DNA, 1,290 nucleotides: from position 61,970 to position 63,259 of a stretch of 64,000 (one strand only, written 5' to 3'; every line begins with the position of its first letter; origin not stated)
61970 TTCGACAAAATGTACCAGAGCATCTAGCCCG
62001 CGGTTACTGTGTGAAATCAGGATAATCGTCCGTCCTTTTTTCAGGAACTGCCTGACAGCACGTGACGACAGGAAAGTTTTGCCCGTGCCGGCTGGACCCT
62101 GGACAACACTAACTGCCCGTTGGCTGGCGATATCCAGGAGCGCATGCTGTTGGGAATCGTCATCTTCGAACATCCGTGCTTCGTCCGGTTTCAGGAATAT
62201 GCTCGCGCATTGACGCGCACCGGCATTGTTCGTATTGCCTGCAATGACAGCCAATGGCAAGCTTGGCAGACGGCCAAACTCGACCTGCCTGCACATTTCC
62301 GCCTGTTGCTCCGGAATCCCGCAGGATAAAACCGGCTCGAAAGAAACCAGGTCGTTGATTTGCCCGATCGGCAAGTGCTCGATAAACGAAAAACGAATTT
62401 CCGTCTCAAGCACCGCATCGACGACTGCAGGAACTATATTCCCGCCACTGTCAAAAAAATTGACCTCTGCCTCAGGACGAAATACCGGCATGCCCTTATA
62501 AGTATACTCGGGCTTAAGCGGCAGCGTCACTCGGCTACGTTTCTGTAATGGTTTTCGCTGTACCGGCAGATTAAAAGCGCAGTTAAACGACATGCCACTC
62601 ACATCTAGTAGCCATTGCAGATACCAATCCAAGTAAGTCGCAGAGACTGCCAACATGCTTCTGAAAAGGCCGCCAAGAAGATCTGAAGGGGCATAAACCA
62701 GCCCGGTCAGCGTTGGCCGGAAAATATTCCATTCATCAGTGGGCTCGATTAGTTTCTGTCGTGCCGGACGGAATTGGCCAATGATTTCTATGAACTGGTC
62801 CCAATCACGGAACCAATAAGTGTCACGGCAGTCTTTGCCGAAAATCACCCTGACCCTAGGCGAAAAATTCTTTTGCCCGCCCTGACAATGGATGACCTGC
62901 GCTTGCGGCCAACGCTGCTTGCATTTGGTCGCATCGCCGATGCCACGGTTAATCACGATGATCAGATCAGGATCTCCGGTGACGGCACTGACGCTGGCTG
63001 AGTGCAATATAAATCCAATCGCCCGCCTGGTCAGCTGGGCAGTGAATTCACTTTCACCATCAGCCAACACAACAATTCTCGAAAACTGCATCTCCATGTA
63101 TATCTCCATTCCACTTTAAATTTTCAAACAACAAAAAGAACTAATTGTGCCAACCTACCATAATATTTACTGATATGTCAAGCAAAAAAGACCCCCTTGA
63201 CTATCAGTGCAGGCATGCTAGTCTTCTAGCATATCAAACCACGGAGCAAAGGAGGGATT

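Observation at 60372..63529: Orphan Upf1-like SF1 helicase with an unassignable ~330-aa N-terminus, bracketed by two self-contained mini-transcription units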

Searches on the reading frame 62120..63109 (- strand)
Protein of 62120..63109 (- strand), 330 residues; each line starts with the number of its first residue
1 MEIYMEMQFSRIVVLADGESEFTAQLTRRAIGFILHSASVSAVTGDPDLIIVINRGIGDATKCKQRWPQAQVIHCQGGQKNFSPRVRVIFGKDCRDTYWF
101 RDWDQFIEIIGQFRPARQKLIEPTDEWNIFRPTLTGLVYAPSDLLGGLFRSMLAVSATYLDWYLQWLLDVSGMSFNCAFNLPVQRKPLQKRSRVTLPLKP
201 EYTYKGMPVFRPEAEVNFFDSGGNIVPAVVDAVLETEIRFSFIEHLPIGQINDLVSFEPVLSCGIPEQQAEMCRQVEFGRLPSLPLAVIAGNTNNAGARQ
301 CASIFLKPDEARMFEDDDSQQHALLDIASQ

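Call 40: find_related_loci(query=A5, collection=genome_contigs, flank=6000)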
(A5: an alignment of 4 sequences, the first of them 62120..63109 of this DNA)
Query A5 (330 aa) in genome_contigs; peptide patterns used: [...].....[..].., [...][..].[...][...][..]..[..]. (x = any residue, [..] = any of these).
77 stretches matched a pattern; 3 encode a relative of the query (tblastn E <= 1e-3); 3 distinct loci.
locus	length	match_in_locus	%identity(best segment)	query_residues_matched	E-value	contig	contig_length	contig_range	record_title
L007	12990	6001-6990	72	1-330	3e-157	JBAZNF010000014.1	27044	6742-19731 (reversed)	MAG: Patescibacteria group bacterium isolate SO_2017_LW4_60 scaffold_3762_c1_LW137-91_2017, whole genome shotgun sequenc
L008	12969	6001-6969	40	4-324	7e-68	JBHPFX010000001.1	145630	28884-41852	Patescibacteria group bacterium isolate SAG AM-311-L03 NODE_1_length_145630_cov_33.237974, whole genome shotgun sequence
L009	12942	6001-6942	35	22-329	3e-44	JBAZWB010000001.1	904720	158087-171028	MAG: Patescibacteria group bacterium isolate SO_2017_GW1_267 NODE_26_length_904720_cov_3.416747_OW334_2017, whole genome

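Call 44: search_protein_representatives(alignment_id=A5)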
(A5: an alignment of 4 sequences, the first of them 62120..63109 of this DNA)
Query: 4 sequences, 328 profile positions. Proteins with E-value up to 0.001 (for the whole library): 50; up to 1e-10: 48; up to 1e-30: 22. The best 50 are listed.
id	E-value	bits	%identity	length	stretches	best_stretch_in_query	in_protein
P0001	2.1e-168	575.9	-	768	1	1-328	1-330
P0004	7.3e-151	518.2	-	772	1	1-327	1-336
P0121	6.1e-99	347.6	-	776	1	1-327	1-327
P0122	7.4e-95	334.2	-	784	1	5-324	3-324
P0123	7.4e-91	321.0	-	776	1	6-328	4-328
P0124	1.1e-85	304.0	-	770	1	6-327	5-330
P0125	9.6e-82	291.1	-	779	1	5-323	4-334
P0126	6.0e-81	288.5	-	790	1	1-327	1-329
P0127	2.1e-73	263.7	-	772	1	6-327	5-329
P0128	8.7e-58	212.3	-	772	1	6-324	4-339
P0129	1.4e-56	208.4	-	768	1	15-326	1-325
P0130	9.1e-49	182.7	-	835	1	7-321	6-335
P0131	1.3e-47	178.9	-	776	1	11-324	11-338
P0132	2.9e-45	171.2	-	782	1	7-327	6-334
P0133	4.4e-45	170.6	-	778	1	12-326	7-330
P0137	7.5e-36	140.2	-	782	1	10-327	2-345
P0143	2.2e-24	102.5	-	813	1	46-268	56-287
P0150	7.0e-21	91.0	-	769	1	11-326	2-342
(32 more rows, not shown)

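Call 47: find_encoding_contigs(protein=P0121, flank=5000, max_places=2)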
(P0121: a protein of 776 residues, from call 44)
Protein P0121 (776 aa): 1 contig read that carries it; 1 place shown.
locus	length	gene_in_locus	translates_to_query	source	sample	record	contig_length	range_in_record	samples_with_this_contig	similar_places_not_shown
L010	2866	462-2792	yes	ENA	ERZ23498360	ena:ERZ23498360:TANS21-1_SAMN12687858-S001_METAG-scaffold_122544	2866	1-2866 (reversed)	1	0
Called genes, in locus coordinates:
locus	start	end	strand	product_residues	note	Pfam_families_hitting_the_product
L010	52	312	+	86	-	-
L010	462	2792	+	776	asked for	PF13086:AAA_11, PF13604:AAA_30 (faint), PF13086:AAA_11 (weak), PF13087:AAA_12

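Call 53: find_related_loci(query=A5, collection=metagenome_contigs, flank=4000)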
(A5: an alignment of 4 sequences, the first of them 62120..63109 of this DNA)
Query A5 (330 aa) in metagenome_contigs; peptide patterns used: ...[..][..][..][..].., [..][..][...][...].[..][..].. (x = any residue, [..] = any of these).
287 stretches matched a pattern; 2 encode a relative of the query (tblastn E <= 1e-3); 2 distinct loci.
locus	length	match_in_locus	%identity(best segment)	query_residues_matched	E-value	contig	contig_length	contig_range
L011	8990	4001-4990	72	1-330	1e-157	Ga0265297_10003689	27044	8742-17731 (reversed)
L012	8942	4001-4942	35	22-329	2e-44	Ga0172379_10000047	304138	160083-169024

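Call 54: find_encoding_contigs(protein=P0122, flank=5000, max_places=2)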
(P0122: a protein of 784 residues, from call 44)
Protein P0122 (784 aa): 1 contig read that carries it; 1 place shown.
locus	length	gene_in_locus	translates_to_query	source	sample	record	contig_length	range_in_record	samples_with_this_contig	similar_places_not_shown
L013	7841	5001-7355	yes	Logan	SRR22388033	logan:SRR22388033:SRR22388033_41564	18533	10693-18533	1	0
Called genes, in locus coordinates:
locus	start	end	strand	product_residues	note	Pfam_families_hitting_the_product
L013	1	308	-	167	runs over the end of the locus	-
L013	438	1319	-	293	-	-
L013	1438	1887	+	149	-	-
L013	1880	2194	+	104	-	PF09685:MamF_MmsF (weak)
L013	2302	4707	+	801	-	PF01326:PPDK_N, PF00391:PEP-utilizers, PF02896:PEP-utilizers_C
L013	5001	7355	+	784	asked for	PF13086:AAA_11 (weak), PF13245:AAA_19 (weak), PF13604:AAA_30, PF13086:AAA_11 (weak), PF13087:AAA_12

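Call 55: find_encoding_contigs(protein=P0123, flank=5000, max_places=2)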
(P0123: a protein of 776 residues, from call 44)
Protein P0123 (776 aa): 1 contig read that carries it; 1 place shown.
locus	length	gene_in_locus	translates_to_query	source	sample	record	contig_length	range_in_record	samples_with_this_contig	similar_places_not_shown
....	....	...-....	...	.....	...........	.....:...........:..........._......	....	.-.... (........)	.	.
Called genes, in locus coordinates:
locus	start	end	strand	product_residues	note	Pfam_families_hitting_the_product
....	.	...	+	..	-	?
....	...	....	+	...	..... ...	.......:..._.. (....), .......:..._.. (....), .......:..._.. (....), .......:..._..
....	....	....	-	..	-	-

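Call 56: find_encoding_contigs(protein=P0124, flank=5000, max_places=2)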
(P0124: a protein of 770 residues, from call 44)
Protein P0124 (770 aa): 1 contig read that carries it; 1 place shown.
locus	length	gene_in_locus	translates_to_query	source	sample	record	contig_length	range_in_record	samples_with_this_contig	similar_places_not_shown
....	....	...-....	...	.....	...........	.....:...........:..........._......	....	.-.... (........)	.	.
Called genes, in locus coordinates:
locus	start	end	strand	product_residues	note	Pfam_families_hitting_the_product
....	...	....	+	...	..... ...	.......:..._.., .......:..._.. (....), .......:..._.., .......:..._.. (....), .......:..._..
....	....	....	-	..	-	-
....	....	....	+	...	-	?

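Call 63: find_encoding_contigs(protein=P0128, flank=5000, max_places=2)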
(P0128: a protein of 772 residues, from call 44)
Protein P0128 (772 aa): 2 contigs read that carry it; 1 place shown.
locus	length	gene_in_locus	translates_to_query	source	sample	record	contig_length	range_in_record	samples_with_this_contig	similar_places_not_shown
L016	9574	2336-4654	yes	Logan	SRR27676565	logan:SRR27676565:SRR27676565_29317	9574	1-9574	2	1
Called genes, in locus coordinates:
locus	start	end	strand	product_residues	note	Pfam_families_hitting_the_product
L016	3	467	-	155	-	?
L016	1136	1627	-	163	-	PF07963:N_methyl (weak)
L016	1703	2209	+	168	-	PF13847:Methyltransf_31 (weak), PF13649:Methyltransf_25 (weak)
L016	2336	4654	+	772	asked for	PF13086:AAA_11 (faint), PF13087:AAA_12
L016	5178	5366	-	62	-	-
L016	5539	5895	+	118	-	-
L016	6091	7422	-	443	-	PF00270:DEAD, PF04851:ResIII (weak), PF00271:Helicase_C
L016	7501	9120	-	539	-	PF00239:Resolvase, PF07508:Recombinase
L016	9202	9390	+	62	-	PF12728:HTH_17, PF13411:MerR_1, PF00376:MerR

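Call 64: find_encoding_contigs(protein=P0137, flank=5000, max_places=2)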
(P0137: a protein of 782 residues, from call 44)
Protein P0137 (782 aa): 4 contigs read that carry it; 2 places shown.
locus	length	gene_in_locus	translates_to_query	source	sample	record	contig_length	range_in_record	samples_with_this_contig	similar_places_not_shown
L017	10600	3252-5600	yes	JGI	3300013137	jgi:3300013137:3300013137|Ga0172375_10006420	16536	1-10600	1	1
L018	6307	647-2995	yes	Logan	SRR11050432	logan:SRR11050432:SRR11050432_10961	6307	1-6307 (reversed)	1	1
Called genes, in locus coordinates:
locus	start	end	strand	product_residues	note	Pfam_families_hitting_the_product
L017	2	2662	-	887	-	?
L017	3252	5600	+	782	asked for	PF13086:AAA_11, PF13245:AAA_19 (weak), PF13604:AAA_30 (faint), PF13086:AAA_11, PF13087:AAA_12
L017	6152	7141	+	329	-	PF01820:Dala_Dala_lig_N, PF02222:ATP-grasp, PF02786:CPSase_L_D2 (weak), PF07478:Dala_Dala_lig_C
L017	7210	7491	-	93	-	-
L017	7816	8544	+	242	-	PF00376:MerR, PF12728:HTH_17, PF13411:MerR_1 (weak)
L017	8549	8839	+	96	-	-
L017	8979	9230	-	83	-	-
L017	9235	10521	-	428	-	PF23446:LysM1_NFP_LYK (faint), PF01476:LysM, PF23473:LysM3_LYK4_5, PF01476:LysM, PF01551:Peptidase_M23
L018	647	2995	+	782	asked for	PF13086:AAA_11, PF13245:AAA_19 (weak), PF13604:AAA_30 (faint), PF13086:AAA_11, PF13087:AAA_12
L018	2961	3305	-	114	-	-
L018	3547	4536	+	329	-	PF01820:Dala_Dala_lig_N, PF02222:ATP-grasp, PF02786:CPSase_L_D2 (weak), PF07478:Dala_Dala_lig_C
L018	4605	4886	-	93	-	-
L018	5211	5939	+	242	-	PF00376:MerR, PF12728:HTH_17, PF13411:MerR_1 (weak)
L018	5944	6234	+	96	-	-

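Call 70: search_protein_families(library=pfam, alignment_id=A7, max_evalue=5)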
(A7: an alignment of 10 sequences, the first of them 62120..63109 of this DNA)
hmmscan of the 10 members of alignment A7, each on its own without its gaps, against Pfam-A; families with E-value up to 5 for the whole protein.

A. member 1, window:62120-63109:- (330 aa): 0 families

B. families by the number of members that match (of 10 scanned): 2 families
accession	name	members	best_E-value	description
PF20260.4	PUA_4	1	0.072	RNA methyltransferase PUA domain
PF02900.23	LigB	1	0.13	Catalytic LigB subunit of aromatic ring-opening dioxygenase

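Call 72: search_solved_structures(query=A7, max_evalue=10)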
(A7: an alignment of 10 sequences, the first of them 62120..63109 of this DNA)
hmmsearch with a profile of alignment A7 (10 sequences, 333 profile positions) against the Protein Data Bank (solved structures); distinct sequences matched with E-value up to 10: 13.
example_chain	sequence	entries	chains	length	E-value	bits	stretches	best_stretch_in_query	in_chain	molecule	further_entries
8eq0_B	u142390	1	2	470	0.14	14.2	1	19-81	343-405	Pyruvate kinase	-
2w9s_A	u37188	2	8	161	0.38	12.8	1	186-240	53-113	DIHYDROFOLATE REDUCTASE TYPE 1 FROM TN4003 | DIHYDROFOLATE REDUCTASE TYPE 1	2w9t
8eu4_A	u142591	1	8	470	0.38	12.8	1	19-81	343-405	Pyruvate kinase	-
8edr_A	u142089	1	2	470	0.38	12.8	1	19-81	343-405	Pyruvate kinase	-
8eds_A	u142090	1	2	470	0.39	12.8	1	19-81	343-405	Pyruvate kinase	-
8eq1_A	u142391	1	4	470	0.39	12.8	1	19-81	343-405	Pyruvate kinase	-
8edq_A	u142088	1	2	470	0.39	12.8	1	19-81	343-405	Pyruvate kinase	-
4yng_A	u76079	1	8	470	0.39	12.8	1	19-81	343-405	Pyruvate kinase I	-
8edt_A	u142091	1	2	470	0.39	12.8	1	19-81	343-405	Pyruvate kinase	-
8eq3_A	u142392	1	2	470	0.39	12.8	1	19-81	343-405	Pyruvate kinase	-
1pky_A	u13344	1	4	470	0.4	12.7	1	19-81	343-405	PYRUVATE KINASE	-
1e0t_A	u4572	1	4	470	0.4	12.7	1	19-81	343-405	Pyruvate kinase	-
1e0u_A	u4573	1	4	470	0.41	12.7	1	19-81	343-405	Pyruvate kinase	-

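Call 79: find_related_loci(query=A5, collection=viral_contigs, flank=4000)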
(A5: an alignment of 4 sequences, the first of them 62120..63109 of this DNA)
Query A5 (330 aa) in viral_contigs; peptide patterns used: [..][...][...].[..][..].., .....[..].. (x = any residue, [..] = any of these).
68 stretches matched a pattern, but none encodes a relative of the query by tblastn (E <= 1e-3).

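Call 80: search_dna_similar(query=window:62120-63109:-, collection=phages, mode=protein, max_evalue=0.01, max_rows=10)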
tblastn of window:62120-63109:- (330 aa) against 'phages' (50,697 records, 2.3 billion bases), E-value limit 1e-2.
No match.

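Call 92: find_encoding_contigs(protein=P0150, flank=4000, max_places=2)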
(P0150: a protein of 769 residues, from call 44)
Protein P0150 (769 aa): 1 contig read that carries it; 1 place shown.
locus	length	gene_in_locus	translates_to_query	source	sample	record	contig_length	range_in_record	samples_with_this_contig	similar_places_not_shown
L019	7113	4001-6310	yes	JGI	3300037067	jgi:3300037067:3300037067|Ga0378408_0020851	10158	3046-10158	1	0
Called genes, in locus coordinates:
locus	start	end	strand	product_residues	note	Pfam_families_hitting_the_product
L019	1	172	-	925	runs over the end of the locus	PF02739:5_3_exonuc_N, PF01367:5_3_exonuc, PF01612:DNA_pol_A_exo1, PF22619:DNA_polI_exo1, PF00476:DNA_pol_A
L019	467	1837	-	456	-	-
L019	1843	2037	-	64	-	-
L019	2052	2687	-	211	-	-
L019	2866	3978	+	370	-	PF01966:HD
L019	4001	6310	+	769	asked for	PF13086:AAA_11, PF13245:AAA_19, PF13604:AAA_30, PF13087:AAA_12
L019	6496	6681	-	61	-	-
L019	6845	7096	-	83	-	-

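Call 93: find_encoding_contigs(protein=P0143, flank=4000, max_places=2)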
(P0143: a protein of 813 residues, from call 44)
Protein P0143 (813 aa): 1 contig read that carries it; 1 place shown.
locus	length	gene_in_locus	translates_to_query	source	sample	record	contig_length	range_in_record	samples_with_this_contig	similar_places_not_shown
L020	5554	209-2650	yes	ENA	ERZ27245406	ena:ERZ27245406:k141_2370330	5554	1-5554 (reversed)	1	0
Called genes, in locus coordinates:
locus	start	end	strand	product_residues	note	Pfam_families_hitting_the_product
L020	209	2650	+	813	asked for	PF13086:AAA_11, PF13245:AAA_19, PF13604:AAA_30, PF13087:AAA_12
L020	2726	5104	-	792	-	PF01820:Dala_Dala_lig_N, PF02655:ATP-grasp_3 (faint), PF07478:Dala_Dala_lig_C, PF01820:Dala_Dala_lig_N, PF07478:Dala_Dala_lig_C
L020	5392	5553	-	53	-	?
